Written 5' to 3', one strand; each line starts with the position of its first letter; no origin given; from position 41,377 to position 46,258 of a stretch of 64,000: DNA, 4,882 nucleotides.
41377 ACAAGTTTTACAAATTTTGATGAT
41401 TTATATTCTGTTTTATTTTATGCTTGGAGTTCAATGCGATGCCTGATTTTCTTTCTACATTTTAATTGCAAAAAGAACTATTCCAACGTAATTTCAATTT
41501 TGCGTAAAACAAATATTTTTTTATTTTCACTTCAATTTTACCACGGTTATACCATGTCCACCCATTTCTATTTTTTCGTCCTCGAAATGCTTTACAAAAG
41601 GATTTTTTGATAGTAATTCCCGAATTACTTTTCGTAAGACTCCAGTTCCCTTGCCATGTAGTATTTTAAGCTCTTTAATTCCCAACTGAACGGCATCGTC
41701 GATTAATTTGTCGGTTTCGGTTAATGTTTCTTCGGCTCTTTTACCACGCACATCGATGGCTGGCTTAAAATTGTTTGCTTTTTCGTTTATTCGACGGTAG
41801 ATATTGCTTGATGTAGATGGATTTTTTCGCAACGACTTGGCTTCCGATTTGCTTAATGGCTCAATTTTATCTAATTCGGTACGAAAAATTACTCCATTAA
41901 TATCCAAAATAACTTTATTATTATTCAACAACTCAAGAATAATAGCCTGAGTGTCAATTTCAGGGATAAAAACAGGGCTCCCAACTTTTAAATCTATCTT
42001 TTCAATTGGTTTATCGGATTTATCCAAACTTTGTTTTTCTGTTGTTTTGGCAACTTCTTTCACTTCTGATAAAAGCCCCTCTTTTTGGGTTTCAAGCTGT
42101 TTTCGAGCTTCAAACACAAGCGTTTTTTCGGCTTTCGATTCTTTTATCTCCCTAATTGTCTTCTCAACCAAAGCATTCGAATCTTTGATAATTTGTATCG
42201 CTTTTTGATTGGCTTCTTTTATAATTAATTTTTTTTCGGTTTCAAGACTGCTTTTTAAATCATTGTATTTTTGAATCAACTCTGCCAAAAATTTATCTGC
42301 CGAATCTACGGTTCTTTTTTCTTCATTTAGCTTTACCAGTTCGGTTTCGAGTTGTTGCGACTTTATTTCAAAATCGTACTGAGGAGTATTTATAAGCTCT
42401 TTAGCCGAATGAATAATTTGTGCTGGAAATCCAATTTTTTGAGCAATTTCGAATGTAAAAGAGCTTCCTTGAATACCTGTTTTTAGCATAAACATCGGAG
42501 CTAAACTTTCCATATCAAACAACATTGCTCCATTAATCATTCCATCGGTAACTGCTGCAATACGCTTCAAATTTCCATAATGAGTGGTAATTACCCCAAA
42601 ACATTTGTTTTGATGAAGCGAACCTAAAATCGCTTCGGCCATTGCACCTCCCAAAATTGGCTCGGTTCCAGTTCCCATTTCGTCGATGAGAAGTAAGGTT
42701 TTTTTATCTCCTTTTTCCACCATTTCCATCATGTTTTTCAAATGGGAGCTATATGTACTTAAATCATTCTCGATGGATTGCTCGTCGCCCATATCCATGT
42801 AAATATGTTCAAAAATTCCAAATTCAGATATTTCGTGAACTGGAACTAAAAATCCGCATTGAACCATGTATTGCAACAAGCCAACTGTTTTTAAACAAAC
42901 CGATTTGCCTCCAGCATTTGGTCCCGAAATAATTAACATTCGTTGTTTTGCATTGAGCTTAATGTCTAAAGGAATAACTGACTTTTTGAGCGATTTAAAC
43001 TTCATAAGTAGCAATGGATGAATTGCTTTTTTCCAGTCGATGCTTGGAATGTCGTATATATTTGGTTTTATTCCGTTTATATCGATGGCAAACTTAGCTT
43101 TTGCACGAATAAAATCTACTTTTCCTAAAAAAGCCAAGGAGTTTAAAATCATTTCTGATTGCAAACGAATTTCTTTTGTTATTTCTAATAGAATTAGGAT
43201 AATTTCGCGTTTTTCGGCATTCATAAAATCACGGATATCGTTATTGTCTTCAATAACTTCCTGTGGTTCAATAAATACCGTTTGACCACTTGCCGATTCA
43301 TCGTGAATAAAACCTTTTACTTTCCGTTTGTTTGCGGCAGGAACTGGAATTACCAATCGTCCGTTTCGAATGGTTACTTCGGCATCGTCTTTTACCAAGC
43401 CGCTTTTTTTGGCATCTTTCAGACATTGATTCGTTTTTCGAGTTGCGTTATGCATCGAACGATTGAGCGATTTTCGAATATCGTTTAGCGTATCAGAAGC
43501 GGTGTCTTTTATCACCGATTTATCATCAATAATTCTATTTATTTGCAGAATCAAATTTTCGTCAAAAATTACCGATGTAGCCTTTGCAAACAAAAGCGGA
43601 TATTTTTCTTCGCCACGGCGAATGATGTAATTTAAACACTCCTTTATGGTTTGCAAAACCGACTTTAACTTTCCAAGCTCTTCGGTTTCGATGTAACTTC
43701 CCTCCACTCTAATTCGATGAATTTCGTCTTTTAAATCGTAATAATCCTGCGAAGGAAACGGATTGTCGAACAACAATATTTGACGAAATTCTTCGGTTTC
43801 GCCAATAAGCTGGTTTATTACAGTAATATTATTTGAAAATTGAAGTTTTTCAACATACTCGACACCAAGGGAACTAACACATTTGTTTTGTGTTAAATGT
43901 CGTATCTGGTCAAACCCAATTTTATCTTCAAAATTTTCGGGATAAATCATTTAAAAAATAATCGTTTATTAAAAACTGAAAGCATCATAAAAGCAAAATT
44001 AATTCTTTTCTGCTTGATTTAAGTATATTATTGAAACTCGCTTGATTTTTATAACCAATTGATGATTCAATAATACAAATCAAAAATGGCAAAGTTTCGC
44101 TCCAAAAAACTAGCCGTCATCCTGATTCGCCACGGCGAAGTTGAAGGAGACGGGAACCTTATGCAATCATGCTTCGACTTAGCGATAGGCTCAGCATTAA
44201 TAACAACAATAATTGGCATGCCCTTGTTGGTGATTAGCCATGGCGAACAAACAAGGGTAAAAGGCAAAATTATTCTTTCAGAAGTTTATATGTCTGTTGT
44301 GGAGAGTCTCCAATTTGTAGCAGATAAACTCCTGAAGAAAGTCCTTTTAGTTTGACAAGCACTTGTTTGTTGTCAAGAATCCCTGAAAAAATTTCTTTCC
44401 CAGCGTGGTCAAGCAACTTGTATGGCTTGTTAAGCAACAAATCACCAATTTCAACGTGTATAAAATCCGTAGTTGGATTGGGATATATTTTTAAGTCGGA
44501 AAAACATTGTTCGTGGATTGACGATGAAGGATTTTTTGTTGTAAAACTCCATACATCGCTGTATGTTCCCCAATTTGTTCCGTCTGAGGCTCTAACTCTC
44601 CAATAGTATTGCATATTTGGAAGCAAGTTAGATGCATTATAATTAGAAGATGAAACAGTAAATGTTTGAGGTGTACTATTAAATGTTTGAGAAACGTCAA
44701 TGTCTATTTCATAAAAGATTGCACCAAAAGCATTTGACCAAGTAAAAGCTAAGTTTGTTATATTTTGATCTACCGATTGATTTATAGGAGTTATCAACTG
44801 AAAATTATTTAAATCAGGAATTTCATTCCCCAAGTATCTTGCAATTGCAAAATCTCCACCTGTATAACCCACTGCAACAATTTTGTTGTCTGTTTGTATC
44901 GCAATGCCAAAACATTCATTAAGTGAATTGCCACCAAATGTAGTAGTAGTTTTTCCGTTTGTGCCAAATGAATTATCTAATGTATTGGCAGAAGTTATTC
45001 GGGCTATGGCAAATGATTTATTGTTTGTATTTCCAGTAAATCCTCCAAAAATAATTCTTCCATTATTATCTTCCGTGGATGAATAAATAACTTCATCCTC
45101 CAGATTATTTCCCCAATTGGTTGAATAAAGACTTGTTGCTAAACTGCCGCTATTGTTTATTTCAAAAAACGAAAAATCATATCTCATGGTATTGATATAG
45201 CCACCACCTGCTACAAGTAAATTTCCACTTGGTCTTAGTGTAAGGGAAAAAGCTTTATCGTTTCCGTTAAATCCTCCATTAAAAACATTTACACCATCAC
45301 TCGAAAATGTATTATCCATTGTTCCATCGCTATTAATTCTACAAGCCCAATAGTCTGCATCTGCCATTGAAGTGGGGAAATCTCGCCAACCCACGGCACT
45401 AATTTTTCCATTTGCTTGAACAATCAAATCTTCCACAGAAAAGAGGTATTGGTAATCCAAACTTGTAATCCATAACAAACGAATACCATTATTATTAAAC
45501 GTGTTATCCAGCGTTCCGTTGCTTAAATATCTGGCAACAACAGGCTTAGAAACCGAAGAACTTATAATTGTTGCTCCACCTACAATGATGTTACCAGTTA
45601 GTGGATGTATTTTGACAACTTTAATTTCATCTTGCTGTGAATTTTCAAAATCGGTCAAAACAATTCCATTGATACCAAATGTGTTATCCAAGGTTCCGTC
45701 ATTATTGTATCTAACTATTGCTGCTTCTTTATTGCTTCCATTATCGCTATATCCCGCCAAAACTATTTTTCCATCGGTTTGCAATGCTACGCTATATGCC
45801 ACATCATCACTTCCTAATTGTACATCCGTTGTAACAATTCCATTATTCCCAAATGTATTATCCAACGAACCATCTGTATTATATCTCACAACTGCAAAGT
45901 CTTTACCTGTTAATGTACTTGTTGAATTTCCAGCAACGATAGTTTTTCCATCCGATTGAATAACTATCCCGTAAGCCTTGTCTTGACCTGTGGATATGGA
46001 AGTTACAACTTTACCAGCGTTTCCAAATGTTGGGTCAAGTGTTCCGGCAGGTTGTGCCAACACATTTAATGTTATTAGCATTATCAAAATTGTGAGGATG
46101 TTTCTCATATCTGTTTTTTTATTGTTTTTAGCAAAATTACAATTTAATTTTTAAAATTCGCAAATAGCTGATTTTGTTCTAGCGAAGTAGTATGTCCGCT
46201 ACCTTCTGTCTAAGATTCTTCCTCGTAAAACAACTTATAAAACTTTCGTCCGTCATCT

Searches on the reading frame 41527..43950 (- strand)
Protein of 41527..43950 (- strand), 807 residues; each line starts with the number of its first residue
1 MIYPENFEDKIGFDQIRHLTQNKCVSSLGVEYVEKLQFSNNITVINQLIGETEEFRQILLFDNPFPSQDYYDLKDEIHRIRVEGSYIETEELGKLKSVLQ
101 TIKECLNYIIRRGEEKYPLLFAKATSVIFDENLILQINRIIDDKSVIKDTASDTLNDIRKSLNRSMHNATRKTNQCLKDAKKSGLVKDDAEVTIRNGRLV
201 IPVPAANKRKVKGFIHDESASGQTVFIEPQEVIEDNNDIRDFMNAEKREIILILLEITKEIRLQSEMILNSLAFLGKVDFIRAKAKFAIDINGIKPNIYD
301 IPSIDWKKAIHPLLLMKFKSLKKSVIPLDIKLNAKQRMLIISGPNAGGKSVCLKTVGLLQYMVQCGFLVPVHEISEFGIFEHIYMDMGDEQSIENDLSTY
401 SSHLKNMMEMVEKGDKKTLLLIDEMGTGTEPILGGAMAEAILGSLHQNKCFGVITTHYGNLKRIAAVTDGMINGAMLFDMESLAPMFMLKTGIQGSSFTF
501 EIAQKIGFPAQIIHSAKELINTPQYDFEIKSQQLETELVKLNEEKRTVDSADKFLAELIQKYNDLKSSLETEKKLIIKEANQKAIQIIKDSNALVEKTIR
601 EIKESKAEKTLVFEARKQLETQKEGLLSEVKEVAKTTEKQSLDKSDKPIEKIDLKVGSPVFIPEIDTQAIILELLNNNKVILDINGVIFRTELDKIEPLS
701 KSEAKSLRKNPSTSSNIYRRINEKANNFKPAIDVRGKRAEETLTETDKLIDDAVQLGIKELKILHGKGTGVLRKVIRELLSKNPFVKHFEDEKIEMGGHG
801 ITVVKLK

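Call 48: search_protein_families(library=ncbifam, proteins=[window:41527-43950:-], max_evalue=0.00001)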
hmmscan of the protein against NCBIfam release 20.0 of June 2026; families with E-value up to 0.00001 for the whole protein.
window:41527-43950:- (807 aa): 4 families
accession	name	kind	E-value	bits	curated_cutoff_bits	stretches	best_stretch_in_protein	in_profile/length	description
TIGR01069.2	mutS2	equivalog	4e-230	766.3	400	1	5-806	2-790/790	endonuclease MutS2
NF052383.1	ATPase_KamC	equivalog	7.3e-61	206.5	300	1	23-480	11-449/508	lysine 5,6-aminomutase reactivase ATPase KamC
NF003810.1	PRK05399.1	equivalog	7.1e-40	137.4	480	1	82-521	348-790/793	DNA mismatch repair protein MutS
TIGR01070.1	mutS1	equivalog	1.5e-32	112.9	641.7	1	217-535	477-793/840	DNA mismatch repair protein MutS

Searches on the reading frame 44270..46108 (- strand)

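Call 48: search_protein_families(library=ncbifam, proteins=[window:44270-46108:-], max_evalue=0.00001)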
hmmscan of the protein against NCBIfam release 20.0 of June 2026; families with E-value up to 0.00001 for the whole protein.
window:44270-46108:- (612 aa): 2 families
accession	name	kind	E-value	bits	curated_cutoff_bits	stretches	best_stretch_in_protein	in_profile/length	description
TIGR02608.1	delta_60_rpt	domain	2.1e-73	242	76.5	4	102-154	1-54/55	delta-60 repeat domain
TIGR04183.1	Por_Secre_tail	domain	1e-07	31.8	23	1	541-611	1-71/72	T9SS type A sorting domain-containing protein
